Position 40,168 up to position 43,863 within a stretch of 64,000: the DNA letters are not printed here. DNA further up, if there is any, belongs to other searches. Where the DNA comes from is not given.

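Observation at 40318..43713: Unusual SPX - RING - NPP phosphodiesterase - GDPD super-fusion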

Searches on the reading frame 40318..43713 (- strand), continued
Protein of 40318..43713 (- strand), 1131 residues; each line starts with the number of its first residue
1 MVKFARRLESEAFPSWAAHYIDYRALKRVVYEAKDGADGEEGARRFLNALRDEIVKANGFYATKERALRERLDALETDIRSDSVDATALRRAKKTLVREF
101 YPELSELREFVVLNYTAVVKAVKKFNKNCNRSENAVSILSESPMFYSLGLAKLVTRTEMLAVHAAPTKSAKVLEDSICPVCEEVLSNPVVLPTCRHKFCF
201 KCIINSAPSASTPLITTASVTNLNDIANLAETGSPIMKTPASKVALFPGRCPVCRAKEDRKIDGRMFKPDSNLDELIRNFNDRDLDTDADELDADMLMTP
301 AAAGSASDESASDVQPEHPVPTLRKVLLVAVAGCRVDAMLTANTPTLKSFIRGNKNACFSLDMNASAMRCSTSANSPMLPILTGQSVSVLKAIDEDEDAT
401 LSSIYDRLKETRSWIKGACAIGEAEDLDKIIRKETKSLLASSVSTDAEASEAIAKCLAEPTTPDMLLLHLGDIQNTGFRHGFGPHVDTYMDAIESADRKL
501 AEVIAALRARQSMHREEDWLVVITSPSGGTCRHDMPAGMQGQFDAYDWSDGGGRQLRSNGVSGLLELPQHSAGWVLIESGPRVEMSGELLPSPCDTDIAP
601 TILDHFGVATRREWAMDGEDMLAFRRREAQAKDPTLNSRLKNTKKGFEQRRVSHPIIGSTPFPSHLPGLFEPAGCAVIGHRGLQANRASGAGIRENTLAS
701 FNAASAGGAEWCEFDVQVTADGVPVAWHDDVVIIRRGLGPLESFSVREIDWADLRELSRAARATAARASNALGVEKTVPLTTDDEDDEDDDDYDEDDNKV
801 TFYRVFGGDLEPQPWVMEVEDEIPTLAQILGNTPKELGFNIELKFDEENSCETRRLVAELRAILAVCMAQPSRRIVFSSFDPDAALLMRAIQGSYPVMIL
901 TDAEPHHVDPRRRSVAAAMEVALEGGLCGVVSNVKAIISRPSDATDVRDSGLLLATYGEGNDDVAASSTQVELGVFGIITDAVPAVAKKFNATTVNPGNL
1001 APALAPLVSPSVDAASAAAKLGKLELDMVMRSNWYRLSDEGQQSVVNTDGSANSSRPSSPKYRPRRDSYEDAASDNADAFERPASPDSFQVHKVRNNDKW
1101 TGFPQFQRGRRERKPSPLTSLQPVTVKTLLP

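Call 15: find_encoding_contigs(protein=P0001, flank=3000, max_places=4)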
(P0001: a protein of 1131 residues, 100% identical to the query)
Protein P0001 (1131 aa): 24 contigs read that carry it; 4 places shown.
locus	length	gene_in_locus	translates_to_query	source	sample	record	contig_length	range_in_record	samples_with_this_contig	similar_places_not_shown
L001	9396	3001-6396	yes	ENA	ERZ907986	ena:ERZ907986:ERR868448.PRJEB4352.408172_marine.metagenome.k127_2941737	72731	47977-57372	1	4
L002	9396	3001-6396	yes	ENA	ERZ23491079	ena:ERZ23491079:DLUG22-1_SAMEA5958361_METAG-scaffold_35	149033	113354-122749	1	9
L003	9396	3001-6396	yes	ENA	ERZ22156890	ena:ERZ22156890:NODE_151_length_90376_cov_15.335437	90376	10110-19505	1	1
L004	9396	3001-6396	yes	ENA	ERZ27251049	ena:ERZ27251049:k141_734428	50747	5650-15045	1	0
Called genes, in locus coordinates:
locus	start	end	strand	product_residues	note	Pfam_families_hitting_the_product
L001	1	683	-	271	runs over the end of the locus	PF09728:Taxilin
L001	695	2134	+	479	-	PF23134:TRIP4_3rd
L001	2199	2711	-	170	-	-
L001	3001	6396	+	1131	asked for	PF03105:SPX (weak), PF13923:zf-C3HC4_2 (weak), PF00097:zf-C3HC4 (weak), PF13445:zf-RING_UBOX (weak), PF03009:GDPD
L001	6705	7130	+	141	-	PF04099:Sybindin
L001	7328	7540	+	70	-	-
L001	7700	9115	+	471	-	PF00069:Pkinase, PF07714:PK_Tyr_Ser-Thr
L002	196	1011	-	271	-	PF09728:Taxilin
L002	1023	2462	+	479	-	PF23134:TRIP4_3rd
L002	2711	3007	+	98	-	-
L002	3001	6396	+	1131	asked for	PF03105:SPX (weak), PF13923:zf-C3HC4_2 (weak), PF00097:zf-C3HC4 (weak), PF13445:zf-RING_UBOX (weak), PF03009:GDPD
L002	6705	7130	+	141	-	PF04099:Sybindin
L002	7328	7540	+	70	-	-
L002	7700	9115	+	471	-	PF00069:Pkinase, PF07714:PK_Tyr_Ser-Thr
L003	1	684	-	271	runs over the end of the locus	PF09728:Taxilin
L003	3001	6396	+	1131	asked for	PF03105:SPX (weak), PF13923:zf-C3HC4_2 (weak), PF00097:zf-C3HC4 (weak), PF13445:zf-RING_UBOX (weak), PF03009:GDPD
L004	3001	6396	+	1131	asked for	PF03105:SPX (weak), PF13923:zf-C3HC4_2 (weak), PF00097:zf-C3HC4 (weak), PF13445:zf-RING_UBOX (weak), PF03009:GDPD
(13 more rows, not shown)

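Call 32: search_protein_families(library=pfam, proteins=[P0012, P0029, P0030, P0008, P0017], max_evalue=0.05)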
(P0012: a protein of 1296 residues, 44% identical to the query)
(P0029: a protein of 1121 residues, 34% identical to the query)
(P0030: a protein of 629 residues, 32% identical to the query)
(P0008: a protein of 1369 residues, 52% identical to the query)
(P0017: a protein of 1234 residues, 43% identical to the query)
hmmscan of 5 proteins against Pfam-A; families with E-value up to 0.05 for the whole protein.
P0012 (1296 aa): 9 families
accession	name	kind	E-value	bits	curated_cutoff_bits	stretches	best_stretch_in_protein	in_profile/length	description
PF03009.23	GDPD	-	7.1e-25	88.9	23.6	1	787-1113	1-243/244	Glycerophosphoryl diester phosphodiesterase family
PF03105.24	SPX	-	1.5e-11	45.4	27.8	2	2-32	1-31/340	SPX domain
PF00097.31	zf-C3HC4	-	3.6e-08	33.6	21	1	172-198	1-28/40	Zinc finger, C3HC4 type (RING finger)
PF13445.12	zf-RING_UBOX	-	2.3e-07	31.1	25.2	1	172-199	1-26/39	RING-type zinc-finger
PF15227.12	zf-C3HC4_4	-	3.2e-07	30.8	30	1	172-198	1-27/42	zinc finger of C3HC4-type, RING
PF13923.12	zf-C3HC4_2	-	3.2e-06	27.3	27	1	172-198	2-29/40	Zinc finger, C3HC4 type (RING finger)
PF13920.12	zf-C3HC4_3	-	0.00045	20.4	27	1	170-198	3-32/49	Zinc finger, C3HC4 type (RING finger)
PF24921.1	RING_XB3-XBAT31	-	0.00077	19.9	50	1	171-206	1-36/57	E3 ubiquitin-protein ligase XB3/XBAT31 RING finger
PF13639.12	zf-RING_2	-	0.0048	17.6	27.3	1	172-198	3-32/44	Ring finger domain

P0029 (1121 aa): 11 families
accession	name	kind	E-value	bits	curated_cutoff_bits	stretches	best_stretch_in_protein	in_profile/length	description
PF03009.23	GDPD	-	8.3e-32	111.7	23.6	1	651-944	1-242/244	Glycerophosphoryl diester phosphodiesterase family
PF13445.12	zf-RING_UBOX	-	5.3e-08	33.2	25.2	1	117-141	1-25/39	RING-type zinc-finger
PF00097.31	zf-C3HC4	-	2.9e-07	30.7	21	1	117-145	1-30/40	Zinc finger, C3HC4 type (RING finger)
PF13923.12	zf-C3HC4_2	-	8.4e-07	29.1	27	1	117-144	2-30/40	Zinc finger, C3HC4 type (RING finger)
PF15227.12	zf-C3HC4_4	-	1.3e-06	28.8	30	1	117-142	1-26/42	zinc finger of C3HC4-type, RING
PF24921.1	RING_XB3-XBAT31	-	7.2e-05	23.2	50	1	117-177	2-53/57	E3 ubiquitin-protein ligase XB3/XBAT31 RING finger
PF13920.12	zf-C3HC4_3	-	0.00036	20.7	27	1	114-143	2-32/49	Zinc finger, C3HC4 type (RING finger)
PF13639.12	zf-RING_2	-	0.00052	20.7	27.3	1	116-143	2-32/44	Ring finger domain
PF14634.12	zf-RING_5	-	0.004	17.5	27.9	1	117-177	2-43/43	zinc-RING finger domain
PF21363.3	TRAF3_RING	-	0.0058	16.7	26.9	1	117-143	1-27/40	TNF receptor-associated factor 2/3/5, RING domain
PF01663.27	Phosphodiest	-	0.032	14.3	23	0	387-436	158-205/342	Type I phosphodiesterase / nucleotide pyrophosphatase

P0030 (629 aa): 11 families
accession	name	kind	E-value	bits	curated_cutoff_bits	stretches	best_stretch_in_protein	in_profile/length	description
PF03105.24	SPX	-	3.1e-14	54.2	27.8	2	1-42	1-41/340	SPX domain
PF03009.23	GDPD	-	8e-10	39.7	23.6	1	296-503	10-243/244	Glycerophosphoryl diester phosphodiesterase family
PF13445.12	zf-RING_UBOX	-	2.3e-08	34.3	25.2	1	170-206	1-39/39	RING-type zinc-finger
PF13639.12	zf-RING_2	-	8.3e-08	32.8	27.3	1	169-209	2-44/44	Ring finger domain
PF15227.12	zf-C3HC4_4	-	4.4e-07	30.3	30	1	170-208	1-42/42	zinc finger of C3HC4-type, RING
PF00097.31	zf-C3HC4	-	4e-06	27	21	1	170-208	1-40/40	Zinc finger, C3HC4 type (RING finger)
PF13923.12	zf-C3HC4_2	-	5.1e-06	26.6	27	1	170-208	2-40/40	Zinc finger, C3HC4 type (RING finger)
PF13920.12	zf-C3HC4_3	-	1.7e-05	24.9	27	1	168-210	3-44/49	Zinc finger, C3HC4 type (RING finger)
PF14634.12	zf-RING_5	-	5.1e-05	23.6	27.9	1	170-210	2-43/43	zinc-RING finger domain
PF24921.1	RING_XB3-XBAT31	-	0.0095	16.4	50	0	170-210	2-53/57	E3 ubiquitin-protein ligase XB3/XBAT31 RING finger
PF14570.12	zf-RING_4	-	0.026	14.7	27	1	184-210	19-45/48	RING/Ubox like zinc-binding domain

P0008 (1369 aa): 9 families
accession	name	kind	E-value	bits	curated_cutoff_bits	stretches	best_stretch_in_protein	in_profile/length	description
PF03009.23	GDPD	-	3.3e-39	135.9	23.6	1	802-1118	1-243/244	Glycerophosphoryl diester phosphodiesterase family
PF15227.12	zf-C3HC4_4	-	8.3e-07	29.4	30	1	174-203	1-30/42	zinc finger of C3HC4-type, RING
PF13445.12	zf-RING_UBOX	-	2.7e-06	27.7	25.2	1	174-200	1-26/39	RING-type zinc-finger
PF00097.31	zf-C3HC4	-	2.3e-05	24.6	21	1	174-200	1-28/40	Zinc finger, C3HC4 type (RING finger)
PF13923.12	zf-C3HC4_2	-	5.8e-05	23.3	27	1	174-200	2-29/40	Zinc finger, C3HC4 type (RING finger)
PF03105.24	SPX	-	0.00011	22.8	27.8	1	89-129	292-331/340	SPX domain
PF01663.27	Phosphodiest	-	0.0006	19.9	23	1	539-607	143-205/342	Type I phosphodiesterase / nucleotide pyrophosphatase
PF13920.12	zf-C3HC4_3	-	0.0074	16.5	27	1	171-200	2-32/49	Zinc finger, C3HC4 type (RING finger)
PF01676.23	Metalloenzyme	-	0.019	14.9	24.3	1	557-610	144-193/252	Metalloenzyme superfamily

P0017 (1234 aa): 12 families
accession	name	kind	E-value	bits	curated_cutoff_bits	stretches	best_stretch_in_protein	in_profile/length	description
PF03009.23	GDPD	-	4.1e-25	89.8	23.6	1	739-1067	1-243/244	Glycerophosphoryl diester phosphodiesterase family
PF13445.12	zf-RING_UBOX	-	5.5e-08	33.1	25.2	1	135-162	1-26/39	RING-type zinc-finger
PF00097.31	zf-C3HC4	-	1.9e-07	31.2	21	1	135-161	1-28/40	Zinc finger, C3HC4 type (RING finger)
PF15227.12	zf-C3HC4_4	-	2e-07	31.4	30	1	135-162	1-28/42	zinc finger of C3HC4-type, RING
PF13923.12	zf-C3HC4_2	-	2.4e-06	27.7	27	1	135-161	2-29/40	Zinc finger, C3HC4 type (RING finger)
PF13920.12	zf-C3HC4_3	-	0.00031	20.9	27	1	132-160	2-31/49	Zinc finger, C3HC4 type (RING finger)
PF01663.27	Phosphodiest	-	0.00079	19.6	23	1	419-491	135-208/342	Type I phosphodiesterase / nucleotide pyrophosphatase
PF24921.1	RING_XB3-XBAT31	-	0.0031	18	50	1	134-170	1-37/57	E3 ubiquitin-protein ligase XB3/XBAT31 RING finger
PF13639.12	zf-RING_2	-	0.0061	17.3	27.3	1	134-161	2-32/44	Ring finger domain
PF21363.3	TRAF3_RING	-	0.016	15.3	26.9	1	135-162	1-28/40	TNF receptor-associated factor 2/3/5, RING domain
PF03105.24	SPX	-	0.017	15.6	27.8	0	61-91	302-332/340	SPX domain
PF04564.21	U-box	-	0.05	14.2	21.4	0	131-149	3-21/73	U-box domain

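Call 52: search_protein_families(library=pfam, proteins=[P0349, P0350, P0371, P0384], max_evalue=0.01)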
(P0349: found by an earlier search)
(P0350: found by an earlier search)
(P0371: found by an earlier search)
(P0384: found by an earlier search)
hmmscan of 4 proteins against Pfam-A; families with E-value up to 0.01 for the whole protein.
P0349 (800 aa): 7 families
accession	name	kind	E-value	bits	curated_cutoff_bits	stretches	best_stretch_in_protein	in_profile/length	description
PF03105.24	SPX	-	4.3e-11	43.9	27.8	2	1-37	1-37/340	SPX domain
PF00097.31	zf-C3HC4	-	1e-06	28.9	21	1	292-321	1-31/40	Zinc finger, C3HC4 type (RING finger)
PF13923.12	zf-C3HC4_2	-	5.8e-06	26.4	27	1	292-319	2-30/40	Zinc finger, C3HC4 type (RING finger)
PF13445.12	zf-RING_UBOX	-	2.2e-05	24.8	25.2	1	292-316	1-25/39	RING-type zinc-finger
PF24921.1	RING_XB3-XBAT31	-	2.7e-05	24.6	50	1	292-357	2-54/57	E3 ubiquitin-protein ligase XB3/XBAT31 RING finger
PF15227.12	zf-C3HC4_4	-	2.8e-05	24.6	30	1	292-319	1-28/42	zinc finger of C3HC4-type, RING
PF13639.12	zf-RING_2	-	0.007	17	27.3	1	291-322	2-36/44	Ring finger domain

P0350 (840 aa): 9 families
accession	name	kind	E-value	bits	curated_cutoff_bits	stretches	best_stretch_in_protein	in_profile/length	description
PF03105.24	SPX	-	5.8e-10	40.2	27.8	2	1-35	1-35/340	SPX domain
PF15227.12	zf-C3HC4_4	-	2.7e-06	27.8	30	1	266-293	1-28/42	zinc finger of C3HC4-type, RING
PF13445.12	zf-RING_UBOX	-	7.2e-06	26.3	25.2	1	266-290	1-25/39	RING-type zinc-finger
PF00097.31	zf-C3HC4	-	1.5e-05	25.2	21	1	266-294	1-30/40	Zinc finger, C3HC4 type (RING finger)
PF13923.12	zf-C3HC4_2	-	3.2e-05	24.1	27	1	265-291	1-28/40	Zinc finger, C3HC4 type (RING finger)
PF24921.1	RING_XB3-XBAT31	-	0.00038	20.9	50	1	265-329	1-54/57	E3 ubiquitin-protein ligase XB3/XBAT31 RING finger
PF13639.12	zf-RING_2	-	0.0011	19.6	27.3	1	265-292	2-32/44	Ring finger domain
PF13920.12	zf-C3HC4_3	-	0.0014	18.8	27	1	263-293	2-33/49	Zinc finger, C3HC4 type (RING finger)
PF14634.12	zf-RING_5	-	0.0045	17.4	27.9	0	266-328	2-43/43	zinc-RING finger domain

P0371 (1141 aa): 8 families
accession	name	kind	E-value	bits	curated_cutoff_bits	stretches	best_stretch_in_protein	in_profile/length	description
PF03009.23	GDPD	-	4.4e-33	115.8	23.6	1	684-985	1-242/244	Glycerophosphoryl diester phosphodiesterase family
PF03105.24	SPX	-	1.7e-13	51.8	27.8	2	85-129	288-331/340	SPX domain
PF13923.12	zf-C3HC4_2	-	2.2e-07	31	27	1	175-203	2-30/40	Zinc finger, C3HC4 type (RING finger)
PF00097.31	zf-C3HC4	-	2.7e-06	27.6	21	1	175-203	1-29/40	Zinc finger, C3HC4 type (RING finger)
PF15227.12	zf-C3HC4_4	-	2.1e-05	25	30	1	175-203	1-28/42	zinc finger of C3HC4-type, RING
PF13445.12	zf-RING_UBOX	-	8.3e-05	22.9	25.2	1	175-200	1-25/39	RING-type zinc-finger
PF14835.12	zf-RING_6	-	0.00013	22.2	35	1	175-212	10-46/65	zf-RING of BARD1-type protein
PF13639.12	zf-RING_2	-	0.0094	16.7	27.3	1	175-202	3-32/44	Ring finger domain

P0384 (1136 aa): 7 families
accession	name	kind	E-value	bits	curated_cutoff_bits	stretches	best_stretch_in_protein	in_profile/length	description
PF03009.23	GDPD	-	5.7e-32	112.2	23.6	1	671-976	1-242/244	Glycerophosphoryl diester phosphodiesterase family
PF03105.24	SPX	-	5.5e-17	63.2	27.8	2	85-129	284-331/340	SPX domain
PF13923.12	zf-C3HC4_2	-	1.6e-07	31.4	27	1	175-203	2-30/40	Zinc finger, C3HC4 type (RING finger)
PF00097.31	zf-C3HC4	-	5.6e-06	26.6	21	1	175-203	1-29/40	Zinc finger, C3HC4 type (RING finger)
PF15227.12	zf-C3HC4_4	-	1.7e-05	25.3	30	1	175-202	1-27/42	zinc finger of C3HC4-type, RING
PF13445.12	zf-RING_UBOX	-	3.2e-05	24.3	25.2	1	175-200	1-25/39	RING-type zinc-finger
PF14835.12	zf-RING_6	-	0.00042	20.6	35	1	175-206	10-41/65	zf-RING of BARD1-type protein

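Call 81: predict_structure(alignment_id=A1)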
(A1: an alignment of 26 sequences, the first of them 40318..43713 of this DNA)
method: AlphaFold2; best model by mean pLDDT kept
length: 1131 residues; sequences in the alignment: 26
mean_pLDDT: 59.5   pTM: 0.38
mean pLDDT of the five models: 59.5, 57.9, 57.0, 55.6, 51.4
residues with pLDDT >= 90: 56; 70-90: 418; 50-70: 208; < 50: 449
segments of 3 or more residues with pLDDT < 50: 1-11, 168-175, 182-187, 207-248, 259-265, 268-270, 273-277, 279-320, 353-358, 360-373, 386-393, 530-571, 582-596, 608-673, 769-794, 992-1131
pLDDT, mean of each block of 10 residues (from residue 1): 40 74 86 76 87 90 86 76 63 78 78 83 86 79 74 64 52 48 48 61 46 30 41 31 42 53 46 47 42 31 28 33 79 74 76 49 40 54 52 51 60 71 74 66 78 89 87 78 71 91 89 81 68 41 42 36 38 61 37 46 58 31 36 34 26 30 44 67 63 69 86 88 83 81 80 81 61 35 37 56 72 64 84 87 73 64 77 85 77 74 86 87 76 89 79 84 77 81 79 35 26 34 37 32 31 29 28 25 25 24 24 28 26 41
secondary structure, 60 per line:
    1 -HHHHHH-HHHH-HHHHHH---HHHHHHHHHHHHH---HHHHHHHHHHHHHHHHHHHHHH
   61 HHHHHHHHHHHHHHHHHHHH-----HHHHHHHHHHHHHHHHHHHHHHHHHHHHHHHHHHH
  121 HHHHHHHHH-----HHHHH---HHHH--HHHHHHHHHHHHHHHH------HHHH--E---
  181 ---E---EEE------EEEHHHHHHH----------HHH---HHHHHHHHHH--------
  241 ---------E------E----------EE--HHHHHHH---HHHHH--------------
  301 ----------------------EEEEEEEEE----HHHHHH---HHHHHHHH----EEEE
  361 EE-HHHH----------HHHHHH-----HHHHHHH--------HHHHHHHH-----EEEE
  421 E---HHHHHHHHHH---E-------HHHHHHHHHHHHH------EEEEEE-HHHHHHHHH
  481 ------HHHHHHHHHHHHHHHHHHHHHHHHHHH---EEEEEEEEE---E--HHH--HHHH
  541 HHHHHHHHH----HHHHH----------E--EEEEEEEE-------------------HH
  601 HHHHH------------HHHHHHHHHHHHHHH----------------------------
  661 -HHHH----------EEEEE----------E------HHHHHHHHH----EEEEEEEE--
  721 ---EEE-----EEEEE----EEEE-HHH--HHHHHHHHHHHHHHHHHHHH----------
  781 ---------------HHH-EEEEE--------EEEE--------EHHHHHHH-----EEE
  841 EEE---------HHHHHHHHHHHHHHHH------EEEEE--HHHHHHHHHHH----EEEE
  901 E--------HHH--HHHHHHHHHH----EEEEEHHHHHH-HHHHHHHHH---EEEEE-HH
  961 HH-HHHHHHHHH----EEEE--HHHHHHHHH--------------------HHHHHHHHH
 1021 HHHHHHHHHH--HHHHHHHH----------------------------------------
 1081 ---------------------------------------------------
elements in order (helices of 4 or more, strands of 3 or more residues): H2-7 H9-12 H14-19 H23-35 H39-80 H86-129 H135-139 H143-146 H149-164 H171-174 E188-190 E197-199 H200-206 H223-232 H272-278 H282-286 E323-331 H336-341 H345-352 E357-362 H364-367 H378-383 H389-395 H404-411 E417-421 H425-434 H446-458 E465-470 H472-480 H487-513 E517-525 H537-549 H554-558 E572-579 H599-605 H618-632 H662-665 E676-680 H698-706 E711-718 E724-726 E732-736 E741-744 H751-770 E800-804 E813-816 H826-832 E838-843 H853-868 E875-879 H882-892 E897-901 H915-924 E929-933 H934-939 H941-949 E953-957 H959-962 H964-972 E977-980 H983-991 H1012-1030 H1033-1040
